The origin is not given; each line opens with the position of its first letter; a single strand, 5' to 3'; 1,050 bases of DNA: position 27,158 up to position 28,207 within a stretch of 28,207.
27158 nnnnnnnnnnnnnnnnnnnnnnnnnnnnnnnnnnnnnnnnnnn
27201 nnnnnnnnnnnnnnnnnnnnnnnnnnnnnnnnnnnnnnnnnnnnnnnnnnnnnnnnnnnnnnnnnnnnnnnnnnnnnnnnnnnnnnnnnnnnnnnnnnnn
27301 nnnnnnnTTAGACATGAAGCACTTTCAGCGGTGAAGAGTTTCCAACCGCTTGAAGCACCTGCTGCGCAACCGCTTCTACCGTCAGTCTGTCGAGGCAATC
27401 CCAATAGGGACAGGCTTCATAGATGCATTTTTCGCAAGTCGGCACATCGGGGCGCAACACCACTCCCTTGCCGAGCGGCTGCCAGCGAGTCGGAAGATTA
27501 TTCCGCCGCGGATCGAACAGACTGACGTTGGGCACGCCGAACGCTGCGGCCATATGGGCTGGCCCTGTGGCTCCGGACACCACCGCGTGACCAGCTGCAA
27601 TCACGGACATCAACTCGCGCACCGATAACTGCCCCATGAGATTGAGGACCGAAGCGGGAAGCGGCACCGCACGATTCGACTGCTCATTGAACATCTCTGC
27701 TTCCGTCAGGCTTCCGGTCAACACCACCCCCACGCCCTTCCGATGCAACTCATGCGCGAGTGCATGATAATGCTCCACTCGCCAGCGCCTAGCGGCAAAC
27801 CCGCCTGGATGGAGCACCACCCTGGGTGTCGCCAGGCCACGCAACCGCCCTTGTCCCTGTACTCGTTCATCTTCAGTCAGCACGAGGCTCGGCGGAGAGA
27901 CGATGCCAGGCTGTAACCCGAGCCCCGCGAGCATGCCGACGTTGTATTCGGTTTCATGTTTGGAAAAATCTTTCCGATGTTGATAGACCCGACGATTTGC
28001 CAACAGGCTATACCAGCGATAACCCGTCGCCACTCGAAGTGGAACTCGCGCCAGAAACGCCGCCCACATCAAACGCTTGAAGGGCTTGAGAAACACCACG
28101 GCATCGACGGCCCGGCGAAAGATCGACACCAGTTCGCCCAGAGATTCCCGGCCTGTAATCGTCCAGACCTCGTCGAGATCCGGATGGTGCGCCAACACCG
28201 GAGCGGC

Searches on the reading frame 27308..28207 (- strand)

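Call 7: search_protein_families(library=pfam, proteins=[window:27308-28207:-])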
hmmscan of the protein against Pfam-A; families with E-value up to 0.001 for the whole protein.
window:27308-28207:- (299 aa): 1 family
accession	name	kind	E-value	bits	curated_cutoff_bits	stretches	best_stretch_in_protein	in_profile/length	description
PF01075.23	Glyco_transf_9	-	2.1e-19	70.3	22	1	47-249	23-224/247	Glycosyltransferase family 9 (heptosyltransferase)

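Call 8: search_protein_families(library=ncbifam, proteins=[window:27308-28207:-])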
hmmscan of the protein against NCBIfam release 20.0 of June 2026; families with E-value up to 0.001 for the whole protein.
window:27308-28207:- (299 aa): 6 families
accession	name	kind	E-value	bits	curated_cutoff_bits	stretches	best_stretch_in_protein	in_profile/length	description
TIGR02195.1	heptsyl_trn_II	equivalog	3.3e-20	72.5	134.6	1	36-284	82-334/339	lipopolysaccharide heptosyltransferase II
TIGR02201.1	heptsyl_trn_III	equivalog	2e-15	56.7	170.2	1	3-243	42-298/344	putative lipopolysaccharide heptosyltransferase III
NF008162.0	PRK10916.1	equivalog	2.6e-12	46.6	569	1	100-235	152-291/348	ADP-heptose--LPS heptosyltransferase RfaF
TIGR02193.1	heptsyl_trn_I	equivalog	2.8e-11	43.2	185.3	1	96-233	151-283/320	lipopolysaccharide heptosyltransferase I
NF008204.0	PRK10964.1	equivalog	1.8e-08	33.9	437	1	130-234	182-282/322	lipopolysaccharide heptosyltransferase RfaC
NF007742.0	PRK10422.1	equivalog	5.7e-08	31.9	467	1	86-238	141-295/352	lipopolysaccharide core heptosyltransferase RfaQ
